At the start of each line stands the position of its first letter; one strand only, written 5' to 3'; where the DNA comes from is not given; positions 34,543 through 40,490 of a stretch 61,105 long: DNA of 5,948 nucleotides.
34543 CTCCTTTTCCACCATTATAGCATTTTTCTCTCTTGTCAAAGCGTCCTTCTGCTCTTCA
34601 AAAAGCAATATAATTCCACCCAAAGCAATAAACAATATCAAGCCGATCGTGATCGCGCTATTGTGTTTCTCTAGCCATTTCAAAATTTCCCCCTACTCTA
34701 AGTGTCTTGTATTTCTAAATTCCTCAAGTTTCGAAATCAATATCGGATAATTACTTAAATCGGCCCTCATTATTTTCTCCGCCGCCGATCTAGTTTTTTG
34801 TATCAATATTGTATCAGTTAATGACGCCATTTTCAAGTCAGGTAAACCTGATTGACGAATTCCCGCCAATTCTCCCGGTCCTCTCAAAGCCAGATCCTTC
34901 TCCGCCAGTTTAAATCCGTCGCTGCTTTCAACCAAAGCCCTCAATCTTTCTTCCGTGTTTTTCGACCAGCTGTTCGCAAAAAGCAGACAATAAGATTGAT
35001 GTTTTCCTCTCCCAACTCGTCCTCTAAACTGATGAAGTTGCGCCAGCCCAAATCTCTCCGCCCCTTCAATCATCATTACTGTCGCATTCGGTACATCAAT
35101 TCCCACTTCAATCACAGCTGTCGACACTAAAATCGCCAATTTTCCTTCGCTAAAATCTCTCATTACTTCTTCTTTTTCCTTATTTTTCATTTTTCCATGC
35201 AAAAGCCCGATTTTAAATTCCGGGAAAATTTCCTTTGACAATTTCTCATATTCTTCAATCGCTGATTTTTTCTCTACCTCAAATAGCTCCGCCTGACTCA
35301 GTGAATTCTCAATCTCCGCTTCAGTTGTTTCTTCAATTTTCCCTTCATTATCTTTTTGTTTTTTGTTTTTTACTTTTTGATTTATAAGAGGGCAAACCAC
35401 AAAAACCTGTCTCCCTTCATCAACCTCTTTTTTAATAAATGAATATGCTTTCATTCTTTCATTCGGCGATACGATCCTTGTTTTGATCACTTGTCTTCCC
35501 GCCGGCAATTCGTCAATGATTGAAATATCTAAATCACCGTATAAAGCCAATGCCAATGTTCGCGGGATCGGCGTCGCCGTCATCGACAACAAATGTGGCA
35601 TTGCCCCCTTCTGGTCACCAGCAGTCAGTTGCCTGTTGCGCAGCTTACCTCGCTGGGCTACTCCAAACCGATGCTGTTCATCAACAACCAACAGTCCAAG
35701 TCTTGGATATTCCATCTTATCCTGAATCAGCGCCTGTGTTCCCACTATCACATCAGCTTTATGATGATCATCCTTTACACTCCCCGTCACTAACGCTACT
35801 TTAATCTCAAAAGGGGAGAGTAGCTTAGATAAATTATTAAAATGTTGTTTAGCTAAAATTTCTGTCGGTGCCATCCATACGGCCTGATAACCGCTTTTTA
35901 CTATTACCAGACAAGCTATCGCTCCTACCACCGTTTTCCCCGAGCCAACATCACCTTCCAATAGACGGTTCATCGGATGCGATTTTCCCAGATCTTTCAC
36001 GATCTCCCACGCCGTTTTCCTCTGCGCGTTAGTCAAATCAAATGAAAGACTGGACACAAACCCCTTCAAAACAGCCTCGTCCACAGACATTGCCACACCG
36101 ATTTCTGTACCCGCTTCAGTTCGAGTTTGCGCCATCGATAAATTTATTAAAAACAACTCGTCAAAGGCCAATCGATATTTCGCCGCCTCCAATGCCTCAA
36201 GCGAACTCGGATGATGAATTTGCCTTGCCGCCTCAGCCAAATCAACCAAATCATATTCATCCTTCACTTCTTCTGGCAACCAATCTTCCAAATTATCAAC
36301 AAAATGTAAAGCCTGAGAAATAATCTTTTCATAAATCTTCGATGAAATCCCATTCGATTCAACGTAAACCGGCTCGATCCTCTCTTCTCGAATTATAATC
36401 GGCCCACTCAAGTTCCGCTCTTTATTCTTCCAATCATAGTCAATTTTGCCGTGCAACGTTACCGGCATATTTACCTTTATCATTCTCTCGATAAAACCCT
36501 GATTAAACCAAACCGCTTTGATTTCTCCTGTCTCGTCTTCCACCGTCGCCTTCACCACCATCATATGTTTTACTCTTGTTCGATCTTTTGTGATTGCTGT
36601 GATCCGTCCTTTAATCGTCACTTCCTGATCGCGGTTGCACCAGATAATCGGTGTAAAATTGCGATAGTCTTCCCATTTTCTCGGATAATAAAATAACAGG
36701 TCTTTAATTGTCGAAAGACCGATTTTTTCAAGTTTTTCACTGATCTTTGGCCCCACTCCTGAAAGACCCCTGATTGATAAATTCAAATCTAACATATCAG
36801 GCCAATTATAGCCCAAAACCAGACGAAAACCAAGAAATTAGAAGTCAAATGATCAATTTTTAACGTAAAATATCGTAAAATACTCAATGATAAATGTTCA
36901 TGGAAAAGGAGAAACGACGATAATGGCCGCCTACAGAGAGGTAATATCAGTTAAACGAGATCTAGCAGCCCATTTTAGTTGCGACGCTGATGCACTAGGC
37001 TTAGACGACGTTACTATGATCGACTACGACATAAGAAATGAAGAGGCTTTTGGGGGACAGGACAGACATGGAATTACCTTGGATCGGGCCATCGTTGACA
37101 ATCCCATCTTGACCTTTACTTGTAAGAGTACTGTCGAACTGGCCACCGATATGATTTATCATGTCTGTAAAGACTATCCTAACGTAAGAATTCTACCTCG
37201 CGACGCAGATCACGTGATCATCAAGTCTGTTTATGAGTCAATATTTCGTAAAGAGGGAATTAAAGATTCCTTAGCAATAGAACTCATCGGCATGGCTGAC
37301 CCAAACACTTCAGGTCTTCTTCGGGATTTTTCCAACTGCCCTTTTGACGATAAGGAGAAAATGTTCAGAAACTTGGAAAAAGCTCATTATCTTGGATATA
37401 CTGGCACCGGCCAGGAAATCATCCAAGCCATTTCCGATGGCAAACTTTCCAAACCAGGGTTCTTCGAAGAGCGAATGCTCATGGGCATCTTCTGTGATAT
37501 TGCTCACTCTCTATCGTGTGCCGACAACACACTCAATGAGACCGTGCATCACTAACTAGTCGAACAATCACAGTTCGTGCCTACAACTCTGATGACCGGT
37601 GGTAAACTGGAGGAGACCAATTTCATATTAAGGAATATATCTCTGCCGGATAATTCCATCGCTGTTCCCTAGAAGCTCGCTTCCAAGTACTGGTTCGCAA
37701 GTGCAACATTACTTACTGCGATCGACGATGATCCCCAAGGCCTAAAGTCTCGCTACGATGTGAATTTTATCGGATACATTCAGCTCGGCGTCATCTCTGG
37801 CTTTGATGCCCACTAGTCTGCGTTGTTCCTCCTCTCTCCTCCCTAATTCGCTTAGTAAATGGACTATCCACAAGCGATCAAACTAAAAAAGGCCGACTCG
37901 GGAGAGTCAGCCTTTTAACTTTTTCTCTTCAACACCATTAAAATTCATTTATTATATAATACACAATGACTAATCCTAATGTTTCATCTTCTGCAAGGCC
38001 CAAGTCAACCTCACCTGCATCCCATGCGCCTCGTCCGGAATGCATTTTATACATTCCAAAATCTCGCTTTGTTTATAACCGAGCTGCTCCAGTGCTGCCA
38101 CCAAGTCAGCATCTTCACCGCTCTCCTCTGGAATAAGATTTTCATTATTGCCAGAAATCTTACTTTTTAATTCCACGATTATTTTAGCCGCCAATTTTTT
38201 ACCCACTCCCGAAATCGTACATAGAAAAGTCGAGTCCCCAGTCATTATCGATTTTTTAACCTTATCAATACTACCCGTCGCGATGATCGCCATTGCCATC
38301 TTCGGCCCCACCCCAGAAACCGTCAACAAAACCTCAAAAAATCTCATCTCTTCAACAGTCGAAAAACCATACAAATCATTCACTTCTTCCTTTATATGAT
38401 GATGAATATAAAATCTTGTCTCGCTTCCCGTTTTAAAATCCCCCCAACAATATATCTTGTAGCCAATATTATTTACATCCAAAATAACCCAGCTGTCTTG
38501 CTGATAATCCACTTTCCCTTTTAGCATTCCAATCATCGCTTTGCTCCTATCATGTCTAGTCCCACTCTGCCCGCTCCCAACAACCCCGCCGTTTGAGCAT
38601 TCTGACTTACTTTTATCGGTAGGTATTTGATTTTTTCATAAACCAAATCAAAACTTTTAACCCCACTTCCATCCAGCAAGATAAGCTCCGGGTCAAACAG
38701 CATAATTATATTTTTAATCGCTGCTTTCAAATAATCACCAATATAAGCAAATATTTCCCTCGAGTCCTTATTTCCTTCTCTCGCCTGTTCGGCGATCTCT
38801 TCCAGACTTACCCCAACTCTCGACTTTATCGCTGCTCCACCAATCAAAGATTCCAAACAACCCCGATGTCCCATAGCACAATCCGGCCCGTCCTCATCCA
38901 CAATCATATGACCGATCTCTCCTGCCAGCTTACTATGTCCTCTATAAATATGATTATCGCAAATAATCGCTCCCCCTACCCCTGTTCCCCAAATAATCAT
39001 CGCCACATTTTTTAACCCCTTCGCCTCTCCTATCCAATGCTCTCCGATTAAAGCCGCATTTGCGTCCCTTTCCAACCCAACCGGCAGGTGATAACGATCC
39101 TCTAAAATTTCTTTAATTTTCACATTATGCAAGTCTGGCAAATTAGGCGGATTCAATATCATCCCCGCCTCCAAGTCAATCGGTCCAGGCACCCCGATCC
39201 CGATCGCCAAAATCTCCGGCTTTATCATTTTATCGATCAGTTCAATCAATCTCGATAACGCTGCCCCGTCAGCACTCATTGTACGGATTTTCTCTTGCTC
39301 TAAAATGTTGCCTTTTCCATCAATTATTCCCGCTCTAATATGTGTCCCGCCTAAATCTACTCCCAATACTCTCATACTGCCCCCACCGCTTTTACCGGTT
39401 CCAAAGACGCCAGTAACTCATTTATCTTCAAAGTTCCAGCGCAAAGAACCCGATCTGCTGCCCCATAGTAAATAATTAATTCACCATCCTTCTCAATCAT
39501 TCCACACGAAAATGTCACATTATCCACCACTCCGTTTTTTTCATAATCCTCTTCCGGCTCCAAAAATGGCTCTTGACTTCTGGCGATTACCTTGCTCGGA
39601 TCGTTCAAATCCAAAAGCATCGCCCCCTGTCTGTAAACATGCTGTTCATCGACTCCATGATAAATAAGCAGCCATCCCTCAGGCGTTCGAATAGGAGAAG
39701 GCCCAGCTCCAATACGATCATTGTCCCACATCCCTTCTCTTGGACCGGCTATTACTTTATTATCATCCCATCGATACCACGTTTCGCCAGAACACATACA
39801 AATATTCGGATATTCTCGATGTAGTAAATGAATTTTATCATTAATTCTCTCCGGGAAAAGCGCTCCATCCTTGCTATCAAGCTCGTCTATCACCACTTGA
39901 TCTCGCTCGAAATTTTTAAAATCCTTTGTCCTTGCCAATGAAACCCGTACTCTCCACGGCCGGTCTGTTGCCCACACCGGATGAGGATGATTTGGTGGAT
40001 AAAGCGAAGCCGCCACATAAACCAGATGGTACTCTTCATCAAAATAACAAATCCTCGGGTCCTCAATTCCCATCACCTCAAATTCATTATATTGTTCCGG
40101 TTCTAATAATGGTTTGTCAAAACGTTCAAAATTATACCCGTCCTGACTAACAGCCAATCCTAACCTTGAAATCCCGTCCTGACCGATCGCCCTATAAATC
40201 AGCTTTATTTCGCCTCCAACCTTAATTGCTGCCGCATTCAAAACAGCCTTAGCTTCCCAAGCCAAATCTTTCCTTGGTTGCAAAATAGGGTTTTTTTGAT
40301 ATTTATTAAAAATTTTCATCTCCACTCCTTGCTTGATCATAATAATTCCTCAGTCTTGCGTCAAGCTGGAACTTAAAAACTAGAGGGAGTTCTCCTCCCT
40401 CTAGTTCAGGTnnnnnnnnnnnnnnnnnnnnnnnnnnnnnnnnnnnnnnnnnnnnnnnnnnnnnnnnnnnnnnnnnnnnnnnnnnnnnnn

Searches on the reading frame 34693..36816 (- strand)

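Call 8: search_protein_families(library=pfam, proteins=[window:34693-36816:-], max_evalue=0.001)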
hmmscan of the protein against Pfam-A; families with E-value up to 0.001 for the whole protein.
window:34693-36816:- (707 aa): 7 families
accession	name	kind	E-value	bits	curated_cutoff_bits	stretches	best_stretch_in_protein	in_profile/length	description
PF17191.10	RecG_wedge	-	5.3e-25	88.3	23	1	18-172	5-161/162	RecG wedge domain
PF00270.35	DEAD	-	1.1e-21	77.7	26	1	282-420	15-163/167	DEAD/DEAH box helicase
PF00271.37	Helicase_C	-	2.3e-20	73.3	23.5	1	513-604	21-109/110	Helicase conserved C-terminal domain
PF19833.4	RecG_dom3_C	-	5.3e-12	46.1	26.8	1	632-703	2-79/87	ATP-dependent DNA helicase RecG, domain 3, C-terminal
PF04851.21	ResIII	-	1.3e-10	41.9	22.5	1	261-416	4-162/164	Type III restriction enzyme, res subunit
PF01336.31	tRNA_anti-codon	-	5.3e-07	29.9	27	1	66-132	1-63/75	OB-fold nucleic acid binding domain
PF22590.2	Cas3-like_C_2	-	1.7e-05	25.5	27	1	517-604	13-104/106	CRISPR-associated nuclease/helicase Cas3, C-terminal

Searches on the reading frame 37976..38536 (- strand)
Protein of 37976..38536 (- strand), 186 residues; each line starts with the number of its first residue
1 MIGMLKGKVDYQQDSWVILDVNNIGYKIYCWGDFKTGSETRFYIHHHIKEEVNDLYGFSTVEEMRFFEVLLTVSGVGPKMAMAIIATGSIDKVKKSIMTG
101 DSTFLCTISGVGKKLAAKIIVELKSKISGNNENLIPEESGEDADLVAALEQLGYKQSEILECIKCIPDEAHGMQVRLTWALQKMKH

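Call 8: search_protein_families(library=pfam, proteins=[window:37976-38536:-], max_evalue=0.001)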
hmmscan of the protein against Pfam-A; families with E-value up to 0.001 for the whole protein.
window:37976-38536:- (186 aa): 3 families
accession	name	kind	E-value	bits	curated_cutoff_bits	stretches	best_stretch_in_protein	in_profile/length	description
PF14520.12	HHH_5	-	3.8e-15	56.5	27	1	67-124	1-56/57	Helix-hairpin-helix domain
PF01330.27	RuvA_N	-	2.8e-14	53.4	23.6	1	1-57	1-61/61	RuvA N terminal domain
PF00633.29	HHH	-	3.8e-06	26.9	24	0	70-86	13-29/30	Helix-hairpin-helix motif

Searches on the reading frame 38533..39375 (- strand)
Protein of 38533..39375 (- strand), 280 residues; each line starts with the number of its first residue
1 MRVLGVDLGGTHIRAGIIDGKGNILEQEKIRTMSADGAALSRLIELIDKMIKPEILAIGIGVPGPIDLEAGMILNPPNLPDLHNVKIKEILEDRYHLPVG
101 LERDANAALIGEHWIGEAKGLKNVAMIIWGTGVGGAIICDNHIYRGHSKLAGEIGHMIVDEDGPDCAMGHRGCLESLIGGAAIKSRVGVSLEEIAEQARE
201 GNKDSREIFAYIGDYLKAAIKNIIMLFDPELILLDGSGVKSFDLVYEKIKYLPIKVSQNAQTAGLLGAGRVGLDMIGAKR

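Call 8: search_protein_families(library=pfam, proteins=[window:38533-39375:-], max_evalue=0.001)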
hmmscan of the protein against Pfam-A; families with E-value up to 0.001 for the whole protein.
window:38533-39375:- (280 aa): 2 families
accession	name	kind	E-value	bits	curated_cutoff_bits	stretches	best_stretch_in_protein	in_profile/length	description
PF00480.26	ROK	-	3.6e-56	191.3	22.9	1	4-250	2-255/294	ROK family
PF01869.26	BcrAD_BadFG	-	3.3e-06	27.3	31.5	0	181-268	171-267/271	BadF/BadG/BcrA/BcrD ATPase family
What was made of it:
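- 38533..39375 (-): ROK-family sugar kinase (absent from the fusion lineage). Pfam ROK, E 4e-56 (call 8).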

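Call 34: search_protein_families(library=ncbifam, proteins=[window:38533-39375:-], max_evalue=0.00001)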
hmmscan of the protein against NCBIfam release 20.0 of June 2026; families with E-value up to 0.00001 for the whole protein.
window:38533-39375:- (280 aa): 13 families
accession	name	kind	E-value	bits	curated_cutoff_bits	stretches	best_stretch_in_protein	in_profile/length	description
TIGR00744.1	ROK_glcA_fam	subfamily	1.7e-49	168.8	260.35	1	4-183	1-186/318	ROK family glucokinase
NF007251.0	PRK09698.1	equivalog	2.7e-39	135.2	253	1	3-239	8-248/304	allose kinase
NF003461.0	PRK05082.1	subfamily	1.8e-35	122.7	283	1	1-237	1-242/291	N-acetylmannosamine kinase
NF042998.1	bglucokin_BglK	equivalog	1.3e-33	116.5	550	1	1-253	1-262/291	beta-glucoside kinase BglK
NF047821.1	NactlManKinNanK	equivalog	1.7e-32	113.1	450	1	1-237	1-242/288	N-acetylmannosamine kinase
NF045551.1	GK_Pyrobac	equivalog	8.6e-30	104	500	1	3-249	2-247/294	ATP-dependent glucokinase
NF047937.1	TransRegNagC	equivalog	1.9e-29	103.1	650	1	3-250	81-349/399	DNA-binding transcriptional regulator NagC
NF009835.0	PRK13310.1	equivalog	3.7e-29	102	380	1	4-259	3-276/303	N-acetylglucosamine kinase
NF049930.1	TransRegMlc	equivalog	4.2e-26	92.2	530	1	26-249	111-354/405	sugar metabolism global transcriptional regulator Mlc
NF007108.0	PRK09557.1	equivalog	3.8e-21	75.7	443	1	4-250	4-266/303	fructokinase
NF045550.1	FrctkaseScrK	equivalog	6.2e-17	62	400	1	6-249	8-247/293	fructokinase ScrK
NF009836.0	PRK13311.1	equivalog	1.1e-14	54.2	551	1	4-182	3-193/256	N-acetyl-D-glucosamine kinase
NF045942.1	PolPhglucPhase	equivalog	1.1e-12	48.2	250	1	4-162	3-159/242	polyphosphate--glucose phosphotransferase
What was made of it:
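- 38533..39375 (-): ROK glucokinase subfamily (call 34).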

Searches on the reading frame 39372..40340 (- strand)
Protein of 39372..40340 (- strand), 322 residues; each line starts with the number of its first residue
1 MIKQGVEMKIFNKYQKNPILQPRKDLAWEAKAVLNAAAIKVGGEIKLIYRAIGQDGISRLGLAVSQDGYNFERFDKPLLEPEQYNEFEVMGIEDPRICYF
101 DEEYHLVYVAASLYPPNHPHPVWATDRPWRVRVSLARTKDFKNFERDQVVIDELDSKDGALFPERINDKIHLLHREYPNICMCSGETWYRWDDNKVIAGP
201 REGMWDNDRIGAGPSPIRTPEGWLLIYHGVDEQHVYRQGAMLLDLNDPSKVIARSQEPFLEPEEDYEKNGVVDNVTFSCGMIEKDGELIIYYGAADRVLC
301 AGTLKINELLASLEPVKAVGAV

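Call 8: search_protein_families(library=pfam, proteins=[window:39372-40340:-], max_evalue=0.001)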
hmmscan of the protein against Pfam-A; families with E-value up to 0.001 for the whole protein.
window:39372-40340:- (322 aa): 1 family
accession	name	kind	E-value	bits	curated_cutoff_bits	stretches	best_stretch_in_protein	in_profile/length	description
PF04041.19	Glyco_hydro_130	-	3.1e-54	184.5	26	1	30-311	32-316/320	beta-1,4-mannooligosaccharide phosphorylase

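Call 34: search_protein_families(library=ncbifam, proteins=[window:39372-40340:-], max_evalue=0.00001)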
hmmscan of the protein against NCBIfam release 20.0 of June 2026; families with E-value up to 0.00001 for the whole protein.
window:39372-40340:- (322 aa): 3 families
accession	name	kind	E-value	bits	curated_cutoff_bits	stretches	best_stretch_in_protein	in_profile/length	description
NF052550.1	BManbPhaseBMBP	equivalog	1.8e-85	286.9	450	1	12-308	5-293/296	beta-1,2-mannobiose phosphorylase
NF050092.1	BtaManbiosPhlase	equivalog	1.3e-66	224.9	550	1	57-314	106-351/351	BtaManbiosPhlase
NF058598.1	BetMansidBT3780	equivalog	2.5e-30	105.8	550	1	23-299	52-357/366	beta-1,2-mannosidase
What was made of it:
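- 39372..40340 (-): GH130 beta-1,2-mannoside phosphorylase (absent from the fusion lineage). NCBIfam beta-1,2-mannobiose phosphorylase, E 2e-85 (call 34).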

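Call 91: search_solved_structures(query=window:39372-40337:-, max_evalue=1e-10)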
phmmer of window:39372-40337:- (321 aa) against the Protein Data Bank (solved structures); distinct sequences matched with E-value up to 1e-10: 18.
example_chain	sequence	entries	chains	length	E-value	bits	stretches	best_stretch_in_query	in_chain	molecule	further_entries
9fj8_A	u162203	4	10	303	2.3e-70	240.3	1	12-307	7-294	1,2-beta-oligomannan phosphorylase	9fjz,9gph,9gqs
7fip_A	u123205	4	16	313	3.3e-66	226.6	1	10-299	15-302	Beta-1,2-mannobiose phosphorylase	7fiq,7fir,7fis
5b0p_A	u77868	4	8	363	2.5e-49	171.1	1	56-313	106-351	Lin0857 protein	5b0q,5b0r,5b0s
9eqq_A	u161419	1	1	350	3.9e-47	163.9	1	57-311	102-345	Uhgb_MS mannoside synthase from an unknown human gut bacterium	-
9erg_A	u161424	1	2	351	4e-47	163.9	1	57-311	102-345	Uhgb_MS mannoside synthase from an unknown human gut bacterium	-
9erh_A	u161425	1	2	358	4.2e-47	163.8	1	57-311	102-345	Uhgb_MS mannoside synthase from an unknown human gut bacterium in complex with 1,2-beta-ma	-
1vkd_A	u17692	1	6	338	5.3e-37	130.6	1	12-301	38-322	conserved hypothetical protein TM1225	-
4udg_A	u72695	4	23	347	3.9e-31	111.3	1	15-299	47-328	UHGB_MP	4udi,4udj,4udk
4udk_E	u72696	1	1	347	3.9e-31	111.3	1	15-299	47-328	UHGB_MP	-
5ayd_A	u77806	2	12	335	9e-29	103.6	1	12-301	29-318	Beta-1,4-mannooligosaccharide phosphorylase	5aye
3qc2_A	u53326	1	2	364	1.5e-26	96.3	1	22-297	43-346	glycosyl hydrolase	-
5a7v_B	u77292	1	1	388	6.7e-24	87.5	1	24-297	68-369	PUTATIVE GLYCOSIDASE PH117-RELATED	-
5a7v_A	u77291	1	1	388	6.7e-24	87.5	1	24-297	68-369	PUTATIVE GLYCOSIDASE PH117-RELATED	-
3taw_A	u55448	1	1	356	2.5e-23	85.7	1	24-299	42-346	Hypothetical glycoside hydrolase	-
4onz_A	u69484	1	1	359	3.6e-23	85.2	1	22-299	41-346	putative glycoside hydrolase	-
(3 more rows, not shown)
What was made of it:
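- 39372..40340 (-): PDB E 2e-70 (call 91).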
